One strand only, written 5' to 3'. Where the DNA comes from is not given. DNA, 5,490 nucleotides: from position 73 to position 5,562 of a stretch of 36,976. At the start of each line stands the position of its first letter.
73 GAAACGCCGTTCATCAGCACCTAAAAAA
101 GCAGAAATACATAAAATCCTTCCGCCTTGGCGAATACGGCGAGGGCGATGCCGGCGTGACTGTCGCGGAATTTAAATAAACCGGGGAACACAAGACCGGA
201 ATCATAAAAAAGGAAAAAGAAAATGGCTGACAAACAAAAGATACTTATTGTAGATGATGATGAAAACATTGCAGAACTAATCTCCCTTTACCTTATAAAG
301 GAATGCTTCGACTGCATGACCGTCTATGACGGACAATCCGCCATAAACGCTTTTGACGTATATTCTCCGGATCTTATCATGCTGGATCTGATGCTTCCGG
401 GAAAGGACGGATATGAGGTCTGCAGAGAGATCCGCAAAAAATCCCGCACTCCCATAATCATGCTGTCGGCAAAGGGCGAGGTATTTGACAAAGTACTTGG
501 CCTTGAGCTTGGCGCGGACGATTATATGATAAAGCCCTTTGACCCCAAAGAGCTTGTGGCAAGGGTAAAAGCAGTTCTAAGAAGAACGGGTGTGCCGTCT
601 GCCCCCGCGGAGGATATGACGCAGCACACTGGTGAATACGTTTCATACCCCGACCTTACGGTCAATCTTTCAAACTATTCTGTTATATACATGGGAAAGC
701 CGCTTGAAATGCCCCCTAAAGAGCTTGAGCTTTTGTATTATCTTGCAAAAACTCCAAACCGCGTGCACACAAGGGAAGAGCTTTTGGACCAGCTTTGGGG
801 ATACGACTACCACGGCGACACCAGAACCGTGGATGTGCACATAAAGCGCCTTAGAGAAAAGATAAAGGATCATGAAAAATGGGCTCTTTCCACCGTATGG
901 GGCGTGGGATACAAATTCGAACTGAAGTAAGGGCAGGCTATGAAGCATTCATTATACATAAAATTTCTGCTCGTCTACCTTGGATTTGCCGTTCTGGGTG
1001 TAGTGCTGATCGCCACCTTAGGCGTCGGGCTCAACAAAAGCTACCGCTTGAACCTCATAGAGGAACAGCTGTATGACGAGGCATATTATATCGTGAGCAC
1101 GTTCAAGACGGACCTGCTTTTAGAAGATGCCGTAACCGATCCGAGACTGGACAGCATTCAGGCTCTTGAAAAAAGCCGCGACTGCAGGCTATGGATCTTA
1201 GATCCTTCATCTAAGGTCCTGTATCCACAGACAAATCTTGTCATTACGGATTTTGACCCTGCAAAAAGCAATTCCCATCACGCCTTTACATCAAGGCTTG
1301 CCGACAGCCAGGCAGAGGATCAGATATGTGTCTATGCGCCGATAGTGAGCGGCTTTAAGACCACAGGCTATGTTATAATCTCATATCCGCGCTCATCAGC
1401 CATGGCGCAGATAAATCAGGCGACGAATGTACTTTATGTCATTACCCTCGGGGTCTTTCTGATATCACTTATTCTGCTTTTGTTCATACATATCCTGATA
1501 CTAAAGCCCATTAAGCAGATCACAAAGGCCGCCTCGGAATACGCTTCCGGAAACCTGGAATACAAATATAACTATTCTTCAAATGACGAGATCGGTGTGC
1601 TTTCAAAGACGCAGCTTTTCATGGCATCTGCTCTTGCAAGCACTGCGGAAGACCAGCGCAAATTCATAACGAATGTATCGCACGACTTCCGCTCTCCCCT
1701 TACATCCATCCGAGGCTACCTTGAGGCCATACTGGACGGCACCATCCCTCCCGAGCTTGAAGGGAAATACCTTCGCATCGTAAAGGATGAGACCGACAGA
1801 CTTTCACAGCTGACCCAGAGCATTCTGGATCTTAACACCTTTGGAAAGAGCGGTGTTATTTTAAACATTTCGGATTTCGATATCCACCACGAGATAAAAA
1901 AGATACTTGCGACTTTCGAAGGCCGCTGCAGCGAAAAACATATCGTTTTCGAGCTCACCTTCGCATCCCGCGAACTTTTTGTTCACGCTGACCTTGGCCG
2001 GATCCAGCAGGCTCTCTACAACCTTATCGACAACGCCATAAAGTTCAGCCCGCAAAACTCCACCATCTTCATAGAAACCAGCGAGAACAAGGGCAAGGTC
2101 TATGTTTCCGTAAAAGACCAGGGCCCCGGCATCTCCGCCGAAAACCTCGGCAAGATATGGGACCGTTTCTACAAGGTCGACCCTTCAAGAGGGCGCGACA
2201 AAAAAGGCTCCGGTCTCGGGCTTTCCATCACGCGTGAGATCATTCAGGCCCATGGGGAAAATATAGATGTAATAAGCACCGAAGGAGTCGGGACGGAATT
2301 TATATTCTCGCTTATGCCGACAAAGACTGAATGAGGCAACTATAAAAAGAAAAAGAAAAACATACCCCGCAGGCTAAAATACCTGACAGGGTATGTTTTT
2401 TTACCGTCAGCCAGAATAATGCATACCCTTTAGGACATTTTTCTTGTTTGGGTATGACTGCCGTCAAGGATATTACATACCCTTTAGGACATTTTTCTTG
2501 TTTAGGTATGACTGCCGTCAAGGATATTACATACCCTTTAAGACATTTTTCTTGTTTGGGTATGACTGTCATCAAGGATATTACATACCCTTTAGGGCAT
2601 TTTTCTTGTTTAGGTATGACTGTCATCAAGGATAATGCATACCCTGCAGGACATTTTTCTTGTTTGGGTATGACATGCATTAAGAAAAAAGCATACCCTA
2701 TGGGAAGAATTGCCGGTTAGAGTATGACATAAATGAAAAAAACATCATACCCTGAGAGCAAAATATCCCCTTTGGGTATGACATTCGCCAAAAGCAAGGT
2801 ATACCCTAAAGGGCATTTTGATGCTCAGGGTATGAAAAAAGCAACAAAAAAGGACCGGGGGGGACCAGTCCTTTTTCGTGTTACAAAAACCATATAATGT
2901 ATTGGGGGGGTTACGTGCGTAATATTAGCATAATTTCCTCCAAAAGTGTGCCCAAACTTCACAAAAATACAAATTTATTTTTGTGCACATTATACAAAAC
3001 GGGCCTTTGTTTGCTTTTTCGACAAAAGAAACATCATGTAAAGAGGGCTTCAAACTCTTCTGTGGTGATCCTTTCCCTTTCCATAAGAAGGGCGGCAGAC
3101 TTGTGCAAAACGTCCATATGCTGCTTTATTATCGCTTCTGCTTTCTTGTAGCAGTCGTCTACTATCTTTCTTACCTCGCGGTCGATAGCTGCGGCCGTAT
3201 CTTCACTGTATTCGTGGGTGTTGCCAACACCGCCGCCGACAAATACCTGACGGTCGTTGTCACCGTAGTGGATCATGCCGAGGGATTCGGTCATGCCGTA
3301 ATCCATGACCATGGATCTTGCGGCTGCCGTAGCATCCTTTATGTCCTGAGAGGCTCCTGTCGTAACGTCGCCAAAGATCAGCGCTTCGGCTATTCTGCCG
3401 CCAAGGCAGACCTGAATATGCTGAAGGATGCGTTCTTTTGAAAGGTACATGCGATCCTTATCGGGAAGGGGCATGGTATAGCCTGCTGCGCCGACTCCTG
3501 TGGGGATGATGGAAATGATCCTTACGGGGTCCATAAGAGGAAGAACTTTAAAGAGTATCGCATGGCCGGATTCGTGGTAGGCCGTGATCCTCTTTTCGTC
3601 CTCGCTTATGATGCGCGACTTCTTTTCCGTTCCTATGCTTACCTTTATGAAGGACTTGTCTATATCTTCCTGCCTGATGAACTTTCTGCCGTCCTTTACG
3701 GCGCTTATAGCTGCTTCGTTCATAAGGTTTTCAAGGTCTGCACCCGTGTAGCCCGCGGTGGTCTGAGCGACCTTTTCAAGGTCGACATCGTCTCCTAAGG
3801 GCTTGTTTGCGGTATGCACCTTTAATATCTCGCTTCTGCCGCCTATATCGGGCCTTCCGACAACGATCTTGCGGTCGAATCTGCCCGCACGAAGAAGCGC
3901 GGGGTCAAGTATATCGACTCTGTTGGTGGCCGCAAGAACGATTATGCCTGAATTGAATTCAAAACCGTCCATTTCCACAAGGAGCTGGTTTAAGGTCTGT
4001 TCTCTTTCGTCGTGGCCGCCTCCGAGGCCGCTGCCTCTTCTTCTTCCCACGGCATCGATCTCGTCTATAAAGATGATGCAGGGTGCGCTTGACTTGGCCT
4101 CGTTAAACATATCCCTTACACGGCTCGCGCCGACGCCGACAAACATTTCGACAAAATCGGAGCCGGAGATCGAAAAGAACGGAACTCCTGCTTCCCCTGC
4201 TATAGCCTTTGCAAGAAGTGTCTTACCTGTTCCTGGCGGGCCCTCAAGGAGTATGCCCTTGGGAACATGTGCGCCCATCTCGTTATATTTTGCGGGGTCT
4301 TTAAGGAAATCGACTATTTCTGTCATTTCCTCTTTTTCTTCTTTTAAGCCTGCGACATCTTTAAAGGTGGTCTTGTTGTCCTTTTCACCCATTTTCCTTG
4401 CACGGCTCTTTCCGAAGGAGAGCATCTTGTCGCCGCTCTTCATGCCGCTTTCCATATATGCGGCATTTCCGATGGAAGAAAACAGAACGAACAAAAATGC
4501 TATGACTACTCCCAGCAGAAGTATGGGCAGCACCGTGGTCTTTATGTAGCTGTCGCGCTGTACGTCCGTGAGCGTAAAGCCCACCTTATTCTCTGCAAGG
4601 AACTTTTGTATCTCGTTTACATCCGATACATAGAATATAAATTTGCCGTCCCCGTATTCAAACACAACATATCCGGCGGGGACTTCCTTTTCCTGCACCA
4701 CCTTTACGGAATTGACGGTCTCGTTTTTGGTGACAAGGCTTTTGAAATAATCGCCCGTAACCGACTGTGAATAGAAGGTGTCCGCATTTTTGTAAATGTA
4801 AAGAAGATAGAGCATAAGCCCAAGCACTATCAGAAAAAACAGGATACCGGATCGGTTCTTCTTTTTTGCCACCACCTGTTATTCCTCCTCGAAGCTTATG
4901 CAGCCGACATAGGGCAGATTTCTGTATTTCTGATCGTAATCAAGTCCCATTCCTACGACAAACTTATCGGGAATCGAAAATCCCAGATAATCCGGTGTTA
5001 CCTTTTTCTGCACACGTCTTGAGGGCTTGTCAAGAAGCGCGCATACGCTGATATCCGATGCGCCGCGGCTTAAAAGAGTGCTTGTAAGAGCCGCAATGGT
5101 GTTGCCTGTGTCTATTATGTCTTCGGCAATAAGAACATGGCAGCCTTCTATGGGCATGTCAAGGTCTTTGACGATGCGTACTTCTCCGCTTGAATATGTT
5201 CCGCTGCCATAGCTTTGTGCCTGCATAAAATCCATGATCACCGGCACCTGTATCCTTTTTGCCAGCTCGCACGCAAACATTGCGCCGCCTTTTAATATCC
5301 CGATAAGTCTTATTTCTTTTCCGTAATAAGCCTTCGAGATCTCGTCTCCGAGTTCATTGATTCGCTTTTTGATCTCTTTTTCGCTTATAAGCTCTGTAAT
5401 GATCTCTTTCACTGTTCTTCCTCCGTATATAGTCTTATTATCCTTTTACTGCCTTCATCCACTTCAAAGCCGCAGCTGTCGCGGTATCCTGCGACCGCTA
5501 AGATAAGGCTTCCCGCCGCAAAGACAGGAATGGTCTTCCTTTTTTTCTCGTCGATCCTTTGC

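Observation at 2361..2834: Phased 54-bp array of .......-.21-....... inverted repeats between the two-component operon and ftsH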

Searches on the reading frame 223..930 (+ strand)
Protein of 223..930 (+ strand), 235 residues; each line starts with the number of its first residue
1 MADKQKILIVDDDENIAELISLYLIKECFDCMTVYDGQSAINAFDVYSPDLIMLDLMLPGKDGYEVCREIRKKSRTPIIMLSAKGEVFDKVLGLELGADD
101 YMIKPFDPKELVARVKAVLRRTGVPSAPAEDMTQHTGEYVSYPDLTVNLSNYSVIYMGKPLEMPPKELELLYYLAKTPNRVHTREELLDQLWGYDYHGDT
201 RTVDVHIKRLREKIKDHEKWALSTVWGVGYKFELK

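Call 8: search_protein_families(library=pfam, proteins=[window:223-930:+])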
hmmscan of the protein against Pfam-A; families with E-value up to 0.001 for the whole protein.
window:223-930:+ (235 aa): 2 families
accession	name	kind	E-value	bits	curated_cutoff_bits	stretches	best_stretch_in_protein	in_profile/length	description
PF00072.30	Response_reg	-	7.9e-29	100.5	30.2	1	7-116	1-111/111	Response regulator receiver domain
PF00486.34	Trans_reg_C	-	2e-27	95.5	26.2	1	158-232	1-77/77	Transcriptional regulatory protein, C terminal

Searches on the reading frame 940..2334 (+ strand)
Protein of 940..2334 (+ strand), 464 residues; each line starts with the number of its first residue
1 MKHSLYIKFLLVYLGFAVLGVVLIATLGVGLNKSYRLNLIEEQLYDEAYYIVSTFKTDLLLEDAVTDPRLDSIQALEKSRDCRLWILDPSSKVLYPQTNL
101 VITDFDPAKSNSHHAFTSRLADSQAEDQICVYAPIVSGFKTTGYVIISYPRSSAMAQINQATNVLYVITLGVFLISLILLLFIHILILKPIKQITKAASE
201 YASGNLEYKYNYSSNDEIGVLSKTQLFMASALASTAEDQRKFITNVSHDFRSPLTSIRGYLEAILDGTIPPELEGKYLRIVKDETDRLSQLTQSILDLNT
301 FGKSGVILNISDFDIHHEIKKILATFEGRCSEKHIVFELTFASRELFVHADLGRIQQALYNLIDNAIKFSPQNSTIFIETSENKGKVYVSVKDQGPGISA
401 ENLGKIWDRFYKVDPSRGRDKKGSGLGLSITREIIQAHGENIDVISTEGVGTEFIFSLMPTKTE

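Call 7: find_encoding_contigs(protein=window:940-2334:+, flank=4000, max_places=10)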
Protein window:940-2334:+ (464 aa): 3 contigs read that carry it; 1 place shown.
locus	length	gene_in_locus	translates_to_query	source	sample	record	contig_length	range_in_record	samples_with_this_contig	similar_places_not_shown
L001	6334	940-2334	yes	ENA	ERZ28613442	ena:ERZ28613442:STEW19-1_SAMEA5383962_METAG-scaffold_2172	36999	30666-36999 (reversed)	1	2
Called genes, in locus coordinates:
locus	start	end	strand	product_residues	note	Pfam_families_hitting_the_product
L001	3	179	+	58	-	?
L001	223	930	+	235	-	PF00072:Response_reg, PF00486:Trans_reg_C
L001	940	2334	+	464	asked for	PF00672:HAMP (weak), PF14501:HATPase_c_5 (faint), PF00512:HisKA, PF02518:HATPase_c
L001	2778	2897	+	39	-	-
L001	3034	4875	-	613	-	PF06068:TIP49 (faint), PF00004:AAA, PF17862:AAA_lid_3, PF01434:Peptidase_M41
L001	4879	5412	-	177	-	PF00156:Pribosyltran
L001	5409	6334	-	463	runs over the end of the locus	PF01171:ATP_bind_3, PF11734:TilS_C (weak)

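Call 8: search_protein_families(library=pfam, proteins=[window:940-2334:+])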
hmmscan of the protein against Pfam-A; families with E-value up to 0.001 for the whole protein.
window:940-2334:+ (464 aa): 5 families
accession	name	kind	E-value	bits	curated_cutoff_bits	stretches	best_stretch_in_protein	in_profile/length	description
PF02518.31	HATPase_c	-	1.6e-26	93.3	26.4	1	351-458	2-107/111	Histidine kinase-, DNA gyrase B-, and HSP90-like ATPase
PF00512.31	HisKA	-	3.7e-16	59.4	26.9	1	239-299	2-61/66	His Kinase A (phospho-acceptor) domain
PF00672.30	HAMP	-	2.5e-07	31.4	25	1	186-223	5-42/53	HAMP domain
PF14501.12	HATPase_c_5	-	2.3e-05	24.6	22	1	356-449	7-93/102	GHKL domain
PF13589.12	HATPase_c_3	-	2.8e-05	24.6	25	1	356-427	4-76/137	Histidine kinase-, DNA gyrase B-, and HSP90-like ATPase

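Call 53: find_homologous_proteins(query=window:940-2334:+, max_evalue=1e-60)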
Query window:940-2334:+ (464 aa): 7999 proteins with E <= 1e-60 among 8000 candidates; the best 120 are listed.
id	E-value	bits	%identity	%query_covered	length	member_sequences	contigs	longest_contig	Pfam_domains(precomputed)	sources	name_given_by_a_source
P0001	0.0e+0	1014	99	100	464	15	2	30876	PF00672.31,PF02518.32,PF00512.32,PF14501.13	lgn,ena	-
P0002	1.3e-211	721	70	100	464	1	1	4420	PF00672.31,PF02518.32,PF00512.32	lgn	-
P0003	2.9e-200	684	67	99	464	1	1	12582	PF00672.31,PF02518.32,PF00512.32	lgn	-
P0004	2.7e-171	588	58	99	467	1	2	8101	PF00672.31,PF02518.32,PF00512.32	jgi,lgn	jgi:signal transduction histidine kinase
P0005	3.2e-170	585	58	99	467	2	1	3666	PF00672.31,PF02518.32,PF00512.32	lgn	-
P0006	7.9e-170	583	58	99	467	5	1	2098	PF00672.31,PF02518.32,PF00512.32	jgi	jgi:signal transduction histidine kinase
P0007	1.7e-169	582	57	100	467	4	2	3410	PF00672.31,PF02518.32,PF00512.32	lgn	-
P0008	1.0e-168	580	57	99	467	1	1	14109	PF00672.31,PF02518.32,PF00512.32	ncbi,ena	-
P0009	2.7e-168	578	57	100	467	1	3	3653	PF00672.31,PF02518.32,PF00512.32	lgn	-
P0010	6.5e-166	570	56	99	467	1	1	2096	PF00672.31,PF02518.32,PF00512.32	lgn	-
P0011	4.9e-163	561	57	99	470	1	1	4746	PF00672.31,PF02518.32,PF00512.32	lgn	-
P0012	3.9e-162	558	56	100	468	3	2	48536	PF00672.31,PF02518.32,PF00512.32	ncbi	-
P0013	1.6e-161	556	55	99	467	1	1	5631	PF00672.31,PF02518.32,PF00512.32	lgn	-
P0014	2.9e-161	555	56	100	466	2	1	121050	PF00672.31,PF02518.32,PF00512.32,PF13589.13,PF14501.13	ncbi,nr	ncbi:MAG: HAMP domain-containing histidine kinase [Lachnospiraceae bacterium]|nr:HAMP domain-contain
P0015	2.2e-160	552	56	99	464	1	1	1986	PF00672.31,PF02518.32,PF00512.32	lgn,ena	-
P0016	1.0e-157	543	56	99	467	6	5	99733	PF00672.31,PF02518.32,PF00512.32,PF13589.13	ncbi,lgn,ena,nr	ncbi:MAG: HAMP domain-containing histidine kinase [Lachnospiraceae bacterium]|nr:HAMP domain-contain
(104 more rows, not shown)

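Call 54: find_encoding_contigs(protein=P0003, flank=4000, max_places=2)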
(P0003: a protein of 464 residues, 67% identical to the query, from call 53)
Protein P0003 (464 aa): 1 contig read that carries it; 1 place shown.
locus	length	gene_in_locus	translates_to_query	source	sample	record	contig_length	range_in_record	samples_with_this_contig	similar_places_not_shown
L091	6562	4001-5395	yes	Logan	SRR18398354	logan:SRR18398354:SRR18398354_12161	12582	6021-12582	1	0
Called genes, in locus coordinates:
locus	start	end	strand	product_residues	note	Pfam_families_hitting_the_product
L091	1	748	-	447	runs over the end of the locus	PF00595:PDZ (faint), PF13180:PDZ_2, PF17820:PDZ_6 (weak)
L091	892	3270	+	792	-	PF00488:MutS_V, PF20297:MSSS, PF01713:Smr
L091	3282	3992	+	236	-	PF00072:Response_reg, PF00486:Trans_reg_C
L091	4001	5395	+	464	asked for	PF00672:HAMP (weak), PF00512:HisKA, PF02518:HATPase_c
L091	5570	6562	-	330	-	?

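Call 55: find_encoding_contigs(protein=P0002, flank=4000, max_places=2)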
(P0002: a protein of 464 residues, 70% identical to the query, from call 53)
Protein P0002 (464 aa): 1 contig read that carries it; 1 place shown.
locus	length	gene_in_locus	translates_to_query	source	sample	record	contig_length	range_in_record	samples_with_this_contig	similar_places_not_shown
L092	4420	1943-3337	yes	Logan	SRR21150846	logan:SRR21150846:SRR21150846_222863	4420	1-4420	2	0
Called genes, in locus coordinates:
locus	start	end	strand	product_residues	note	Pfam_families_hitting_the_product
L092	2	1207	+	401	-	?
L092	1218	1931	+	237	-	PF00072:Response_reg, PF00486:Trans_reg_C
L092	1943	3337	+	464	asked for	PF00672:HAMP, PF00512:HisKA, PF02518:HATPase_c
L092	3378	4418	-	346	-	?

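Call 56: find_encoding_contigs(protein=P0014, flank=4000, max_places=2)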
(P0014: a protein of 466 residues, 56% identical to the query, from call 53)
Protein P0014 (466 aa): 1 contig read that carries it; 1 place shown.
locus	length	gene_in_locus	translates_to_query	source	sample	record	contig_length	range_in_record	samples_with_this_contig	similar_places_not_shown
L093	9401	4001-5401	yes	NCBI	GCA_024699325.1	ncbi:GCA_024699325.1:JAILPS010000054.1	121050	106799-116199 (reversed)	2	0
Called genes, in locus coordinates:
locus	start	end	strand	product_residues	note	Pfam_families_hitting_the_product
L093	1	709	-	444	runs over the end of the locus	PF13365:Trypsin_2, PF00595:PDZ (weak), PF13180:PDZ_2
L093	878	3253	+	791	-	PF00488:MutS_V, PF20297:MSSS, PF01713:Smr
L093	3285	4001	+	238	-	PF00072:Response_reg, PF00486:Trans_reg_C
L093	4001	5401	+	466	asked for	PF00672:HAMP (weak), PF14501:HATPase_c_5 (faint), PF00512:HisKA, PF02518:HATPase_c, PF13589:HATPase_c_3 (weak)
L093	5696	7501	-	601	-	PF00004:AAA, PF17862:AAA_lid_3, PF01434:Peptidase_M41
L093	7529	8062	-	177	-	PF14681:UPRTase (weak), PF00156:Pribosyltran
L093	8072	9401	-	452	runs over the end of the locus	PF01171:ATP_bind_3, PF11734:TilS_C (weak)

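Call 57: find_encoding_contigs(protein=P0016, flank=4000, max_places=2)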
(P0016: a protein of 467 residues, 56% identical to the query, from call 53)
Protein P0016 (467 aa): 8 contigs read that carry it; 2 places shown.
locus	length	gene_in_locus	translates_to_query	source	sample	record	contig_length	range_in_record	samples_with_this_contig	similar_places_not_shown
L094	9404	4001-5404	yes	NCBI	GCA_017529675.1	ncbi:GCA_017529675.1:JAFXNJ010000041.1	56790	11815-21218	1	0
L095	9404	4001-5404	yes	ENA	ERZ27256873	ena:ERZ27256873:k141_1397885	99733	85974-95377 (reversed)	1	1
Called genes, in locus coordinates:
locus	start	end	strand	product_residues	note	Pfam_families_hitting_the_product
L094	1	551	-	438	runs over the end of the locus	PF00595:PDZ (weak), PF13180:PDZ_2, PF17820:PDZ_6 (weak)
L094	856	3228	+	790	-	PF00488:MutS_V, PF20297:MSSS, PF01713:Smr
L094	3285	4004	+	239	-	PF00072:Response_reg, PF00486:Trans_reg_C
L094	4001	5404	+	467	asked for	PF13589:HATPase_c_3 (faint), PF00672:HAMP, PF00512:HisKA, PF02518:HATPase_c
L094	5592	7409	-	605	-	PF00004:AAA, PF17862:AAA_lid_3, PF01434:Peptidase_M41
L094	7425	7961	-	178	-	PF00156:Pribosyltran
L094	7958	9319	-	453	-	PF01171:ATP_bind_3, PF11734:TilS_C (weak)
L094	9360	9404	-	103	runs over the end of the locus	PF04977:DivIC (weak)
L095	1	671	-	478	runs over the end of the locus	PF00595:PDZ (weak), PF13180:PDZ_2, PF17820:PDZ_6 (weak)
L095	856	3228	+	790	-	PF00488:MutS_V, PF20297:MSSS, PF01713:Smr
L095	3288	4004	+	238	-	PF00072:Response_reg, PF00486:Trans_reg_C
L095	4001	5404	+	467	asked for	PF13589:HATPase_c_3 (faint), PF00672:HAMP, PF00512:HisKA, PF02518:HATPase_c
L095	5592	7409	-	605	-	PF00004:AAA, PF17862:AAA_lid_3, PF01434:Peptidase_M41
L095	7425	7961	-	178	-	PF00156:Pribosyltran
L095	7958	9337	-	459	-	PF01171:ATP_bind_3, PF11734:TilS_C (weak)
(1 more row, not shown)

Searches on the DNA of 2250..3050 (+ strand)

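Call 19: search_rna_families(source=window, start=2250, end=3050, threshold=evalue, max_evalue=10)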
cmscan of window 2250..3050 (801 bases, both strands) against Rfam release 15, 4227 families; matches with E-value up to 10: 15.
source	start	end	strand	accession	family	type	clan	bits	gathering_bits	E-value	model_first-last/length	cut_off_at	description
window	2726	2884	+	RF01606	plasmodium_snoR31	Gene; snRNA; snoRNA; HACA-box;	-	25.3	60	0.51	1-145/145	no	small nucleolar RNA snoR31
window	2344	2411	-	RF00840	mir-374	Gene; miRNA;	-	19.7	54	0.39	1-71/71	no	mir-374 microRNA precursor family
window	2745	2838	-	RF00697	mir-186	Gene; miRNA;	-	19.1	70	0.92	1-82/82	no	mir-186 microRNA precursor family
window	2941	3042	-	RF01226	snoZ5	Gene; snRNA; snoRNA; CD-box;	CL00045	18.4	60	2.8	1-113/113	no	Small nucleolar RNA Z5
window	2309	2378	+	RF01829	sR6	Gene; snRNA; snoRNA; CD-box;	-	18.2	60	5.1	1-53/53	no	sR6 snoRNA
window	2692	2780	-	RF00969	mir-556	Gene; miRNA;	-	17.9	84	2.5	1-88/88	no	mir-556 microRNA precursor family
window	2745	2835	-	RF04112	MIR5512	Gene; miRNA;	-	16.7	139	4.8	1-132/132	no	MIR5512 microRNA precursor family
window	2790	2955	+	RF01879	TUSC7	Gene; lncRNA;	-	16.4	65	7.3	1-165/165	no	Non-coding RNA LOC285194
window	2745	2836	+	RF04097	MIR2630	Gene; miRNA;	-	15.9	144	1.8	1-229/229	no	MIR2630 microRNA precursor family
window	2745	2835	+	RF04112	MIR5512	Gene; miRNA;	-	15.7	139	8.9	1-132/132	no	MIR5512 microRNA precursor family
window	2341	2418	-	RF03967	mir-1270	Gene; miRNA;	-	15.4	90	4.8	1-83/83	no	mir-1270 microRNA precursor family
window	2744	2836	-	RF03173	mir-4504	Gene; miRNA;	-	14.9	104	9.1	1-92/92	no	mir-4504 microRNA precursor family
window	2565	2622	+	RF01646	ceN63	Gene; snRNA; snoRNA; CD-box;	-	14.4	65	9.5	1-69/69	no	Caenorhabditis snoRNA ceN63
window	2322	2445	-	RF02060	STnc410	Gene; sRNA;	-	13.5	50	3.3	1-158/158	no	Enterobacterial sRNA STnc410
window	2731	2877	+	RF00166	PrrB_RsmZ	Gene; sRNA;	CL00106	12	44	3.8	1-133/133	no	PrrB/RsmZ RNA family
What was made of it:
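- On Described structured RNA family (Rfam 15): In 2250-3050 only chance-level hits with E at least 0.39 were found (call 19).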

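Call 63: search_dna_similar(query=window:2335-2880:+, collection=plasmids, mode=distant, max_rows=10)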
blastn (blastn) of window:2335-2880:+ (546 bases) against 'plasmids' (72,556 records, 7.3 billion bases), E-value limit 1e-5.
No match.

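Call 64: search_dna_similar(query=window:2335-2880:+, collection=phages, mode=distant, max_rows=10)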
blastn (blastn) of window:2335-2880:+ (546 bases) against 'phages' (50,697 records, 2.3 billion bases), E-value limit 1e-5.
No match.

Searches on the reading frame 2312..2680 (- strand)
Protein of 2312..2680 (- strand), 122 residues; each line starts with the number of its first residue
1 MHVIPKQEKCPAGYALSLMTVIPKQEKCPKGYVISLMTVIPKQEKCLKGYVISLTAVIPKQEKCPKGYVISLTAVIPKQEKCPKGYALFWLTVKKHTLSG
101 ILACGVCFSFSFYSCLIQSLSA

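Call 8: search_protein_families(library=pfam, proteins=[window:2312-2680:-])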
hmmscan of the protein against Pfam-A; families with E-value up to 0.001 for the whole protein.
window:2312-2680:- (122 aa): 1 family
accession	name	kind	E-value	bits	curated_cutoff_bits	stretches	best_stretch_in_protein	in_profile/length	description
PF12662.13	cEGF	-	0.00087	19.5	26.6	0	10-17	6-13/24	Complement Clr-like EGF-like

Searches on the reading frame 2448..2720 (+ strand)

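Call 8: search_protein_families(library=pfam, proteins=[window:2448-2720:+])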
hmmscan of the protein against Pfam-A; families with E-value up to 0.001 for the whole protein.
window:2448-2720:+ (90 aa): 1 family
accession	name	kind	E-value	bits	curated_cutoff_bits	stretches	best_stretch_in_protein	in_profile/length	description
PF17122.11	zf-C3H2C3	-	2e-05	25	27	0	10-19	9-18/35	Zinc-finger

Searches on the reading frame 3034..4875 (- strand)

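Call 8: search_protein_families(library=pfam, proteins=[window:3034-4875:-])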
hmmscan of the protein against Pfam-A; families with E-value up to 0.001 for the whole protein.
window:3034-4875:- (613 aa): 7 families
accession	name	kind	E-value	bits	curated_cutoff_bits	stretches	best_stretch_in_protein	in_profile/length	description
PF01434.24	Peptidase_M41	-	2.5e-62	210.6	29.9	1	421-610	1-190/191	Peptidase family M41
PF00004.35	AAA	-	6.5e-47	159.7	21.2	1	208-340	1-130/131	ATPase family associated with various cellular activities (AAA)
PF17862.7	AAA_lid_3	-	1.6e-15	56.7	27.2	1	363-407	1-45/45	AAA+ lid domain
PF06068.19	TIP49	-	1.4e-05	24.9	23.8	1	205-241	50-88/347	TIP49 P-loop domain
PF07728.20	AAA_5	-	0.00025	21.5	22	0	208-326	2-134/139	AAA domain (dynein-related subfamily)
PF05496.18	RuvB_N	-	0.0003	21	27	1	206-240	34-68/159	Holliday junction DNA helicase RuvB P-loop domain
PF13207.12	AAA_17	-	0.00034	21.3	27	0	212-261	2-50/136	AAA domain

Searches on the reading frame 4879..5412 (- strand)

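Call 8: search_protein_families(library=pfam, proteins=[window:4879-5412:-])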
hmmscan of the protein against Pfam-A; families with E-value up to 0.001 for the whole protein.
window:4879-5412:- (177 aa): 2 families
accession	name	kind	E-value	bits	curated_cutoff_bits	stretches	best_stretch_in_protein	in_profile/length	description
PF00156.33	Pribosyltran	-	4.3e-24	85.1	26.3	1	11-159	8-157/158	Phosphoribosyl transferase domain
PF14681.12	UPRTase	-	4.2e-05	23.6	27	1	21-130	54-162/206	Uracil phosphoribosyltransferase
